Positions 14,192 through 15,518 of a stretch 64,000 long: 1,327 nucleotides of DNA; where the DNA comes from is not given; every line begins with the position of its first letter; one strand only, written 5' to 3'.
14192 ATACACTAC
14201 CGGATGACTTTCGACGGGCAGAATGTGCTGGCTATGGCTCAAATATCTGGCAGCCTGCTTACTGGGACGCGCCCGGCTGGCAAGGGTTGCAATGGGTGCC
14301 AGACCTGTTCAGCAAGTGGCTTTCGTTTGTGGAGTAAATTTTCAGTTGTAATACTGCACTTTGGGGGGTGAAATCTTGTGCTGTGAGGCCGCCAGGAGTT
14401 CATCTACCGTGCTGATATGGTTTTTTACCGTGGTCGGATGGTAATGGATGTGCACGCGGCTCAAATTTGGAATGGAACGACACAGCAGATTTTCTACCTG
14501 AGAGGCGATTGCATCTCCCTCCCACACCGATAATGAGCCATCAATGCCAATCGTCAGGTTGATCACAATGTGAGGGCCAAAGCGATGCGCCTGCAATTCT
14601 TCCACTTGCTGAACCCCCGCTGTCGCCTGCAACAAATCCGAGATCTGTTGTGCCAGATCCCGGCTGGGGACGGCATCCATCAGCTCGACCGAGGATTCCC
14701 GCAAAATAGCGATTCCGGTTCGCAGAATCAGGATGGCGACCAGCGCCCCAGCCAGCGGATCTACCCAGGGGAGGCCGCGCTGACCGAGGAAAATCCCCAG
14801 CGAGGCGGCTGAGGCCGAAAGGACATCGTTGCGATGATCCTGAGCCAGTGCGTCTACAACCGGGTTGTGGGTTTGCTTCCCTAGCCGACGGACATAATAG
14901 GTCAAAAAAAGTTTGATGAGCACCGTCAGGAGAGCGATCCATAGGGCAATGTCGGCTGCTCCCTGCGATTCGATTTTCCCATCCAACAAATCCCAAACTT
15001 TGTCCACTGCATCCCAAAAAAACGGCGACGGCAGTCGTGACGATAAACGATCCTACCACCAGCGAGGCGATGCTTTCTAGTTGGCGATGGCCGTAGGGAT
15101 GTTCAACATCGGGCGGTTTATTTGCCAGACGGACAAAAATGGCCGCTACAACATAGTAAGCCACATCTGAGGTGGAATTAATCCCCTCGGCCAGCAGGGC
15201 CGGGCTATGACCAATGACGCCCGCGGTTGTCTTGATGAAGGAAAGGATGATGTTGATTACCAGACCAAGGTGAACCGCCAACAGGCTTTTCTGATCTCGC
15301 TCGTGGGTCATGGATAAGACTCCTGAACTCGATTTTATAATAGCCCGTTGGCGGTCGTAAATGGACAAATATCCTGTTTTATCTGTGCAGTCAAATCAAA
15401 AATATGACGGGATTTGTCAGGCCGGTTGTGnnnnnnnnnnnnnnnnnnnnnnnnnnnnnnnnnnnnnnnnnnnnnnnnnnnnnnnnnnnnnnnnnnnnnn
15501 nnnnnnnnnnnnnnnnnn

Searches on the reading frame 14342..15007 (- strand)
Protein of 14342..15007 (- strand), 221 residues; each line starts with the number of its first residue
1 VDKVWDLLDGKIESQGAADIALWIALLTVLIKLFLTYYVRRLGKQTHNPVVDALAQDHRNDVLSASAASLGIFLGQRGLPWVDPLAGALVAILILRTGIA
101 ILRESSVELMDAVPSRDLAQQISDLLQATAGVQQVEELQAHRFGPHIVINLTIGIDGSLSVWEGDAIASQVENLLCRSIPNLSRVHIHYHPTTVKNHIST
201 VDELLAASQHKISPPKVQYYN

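Call 7: search_protein_families(library=pfam, proteins=[window:14342-15007:-], max_evalue=0.01)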
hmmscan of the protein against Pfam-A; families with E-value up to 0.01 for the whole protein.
window:14342-15007:- (221 aa): 2 families
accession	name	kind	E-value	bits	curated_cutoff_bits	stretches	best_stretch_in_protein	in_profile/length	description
PF01545.26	Cation_efflux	-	7.4e-17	62.2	26.6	1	15-110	100-198/198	Cation efflux family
PF16916.11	ZT_dimer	-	7e-15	55.2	26.7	1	115-191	2-77/78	Dimerisation domain of Zinc Transporter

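Call 8: search_protein_families(library=ncbifam, proteins=[window:14342-15007:-], max_evalue=0.01)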
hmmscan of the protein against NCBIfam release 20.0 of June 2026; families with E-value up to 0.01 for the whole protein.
window:14342-15007:- (221 aa): 10 families
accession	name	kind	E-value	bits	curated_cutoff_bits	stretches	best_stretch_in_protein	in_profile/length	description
NF033615.1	CDF_MamM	equivalog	8.1e-33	113.9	350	1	17-191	113-288/290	magnetosome biogenesis CDF transporter MamM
TIGR01297.1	CDF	superfamily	1.7e-31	109.6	82.35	1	17-192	105-283/285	cation diffusion facilitator family transporter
NF033616.1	CDF_MamB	equivalog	8.2e-26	91.1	350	1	3-191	97-283/284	magnetosome biogenesis CDF transporter MamB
NF040994.1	MamV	equivalog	9.5e-20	70.9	500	1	31-197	127-293/319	CDF transporter MamV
NF050169.1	CatEfflxFieF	equivalog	2e-19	69.9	420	1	17-191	108-281/282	cation efflux pump FieF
NF007064.0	PRK09509.1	equivalog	2.6e-16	59.5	447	1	17-196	113-291/300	CDF family cation-efflux transporter FieF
NF052621.1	MngEfTpMntE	equivalog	1.4e-15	57.5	500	1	20-197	109-287/293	manganese efflux transporter MntE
NF052602.1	Zn_efflux_Cdf31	equivalog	2.3e-09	37.1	460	1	18-196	112-294/299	CDF family zinc efflux transporter Cdf31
NF002923.0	PRK03557.1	equivalog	6.7e-08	32.2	408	1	20-176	123-277/313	CDF family zinc transporter ZitB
NF033827.1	CDF_efflux_DmeF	equivalog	4.5e-07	29.5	250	1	70-147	197-273/309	CDF family Co(II)/Ni(II) efflux transporter DmeF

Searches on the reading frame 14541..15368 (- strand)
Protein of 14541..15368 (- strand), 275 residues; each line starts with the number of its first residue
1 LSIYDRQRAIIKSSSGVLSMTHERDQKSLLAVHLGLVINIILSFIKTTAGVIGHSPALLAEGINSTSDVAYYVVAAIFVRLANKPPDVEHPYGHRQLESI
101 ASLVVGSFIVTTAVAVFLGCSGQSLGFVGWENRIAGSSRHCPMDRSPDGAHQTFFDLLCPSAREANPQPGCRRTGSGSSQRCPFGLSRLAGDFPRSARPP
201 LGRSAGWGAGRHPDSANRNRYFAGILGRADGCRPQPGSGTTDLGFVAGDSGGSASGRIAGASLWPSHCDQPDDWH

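Call 7: search_protein_families(library=pfam, proteins=[window:14541-15368:-], max_evalue=0.01)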
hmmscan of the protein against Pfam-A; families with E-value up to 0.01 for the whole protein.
window:14541-15368:- (275 aa): 1 family
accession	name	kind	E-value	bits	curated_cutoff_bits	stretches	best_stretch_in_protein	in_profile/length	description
PF01545.26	Cation_efflux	-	3.5e-21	76.3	26.6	1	33-118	2-87/198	Cation efflux family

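Call 8: search_protein_families(library=ncbifam, proteins=[window:14541-15368:-], max_evalue=0.01)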
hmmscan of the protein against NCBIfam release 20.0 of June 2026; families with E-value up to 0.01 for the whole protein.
window:14541-15368:- (275 aa): 9 families
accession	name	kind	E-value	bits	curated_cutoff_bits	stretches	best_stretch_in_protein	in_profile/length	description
TIGR01297.1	CDF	superfamily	6.8e-21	74.8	82.35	1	33-117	6-90/285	cation diffusion facilitator family transporter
NF033615.1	CDF_MamM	equivalog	6.8e-16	58.3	350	1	33-116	13-96/290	magnetosome biogenesis CDF transporter MamM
NF033616.1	CDF_MamB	equivalog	2.4e-13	50.2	350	1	32-117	9-94/284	magnetosome biogenesis CDF transporter MamB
NF052602.1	Zn_efflux_Cdf31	equivalog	1.4e-12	47.6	460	1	33-116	11-94/299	CDF family zinc efflux transporter Cdf31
NF050169.1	CatEfflxFieF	equivalog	2.6e-11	43.3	420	1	35-118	11-94/282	cation efflux pump FieF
NF007064.0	PRK09509.1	equivalog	6.9e-10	38.4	447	1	34-119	15-100/300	CDF family cation-efflux transporter FieF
NF052621.1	MngEfTpMntE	equivalog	2e-08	34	500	1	35-117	9-91/293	manganese efflux transporter MntE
NF040994.1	MamV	equivalog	2.6e-06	26.7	500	1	31-117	13-99/319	CDF transporter MamV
NF002923.0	PRK03557.1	equivalog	5e-06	26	408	1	30-112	19-102/313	CDF family zinc transporter ZitB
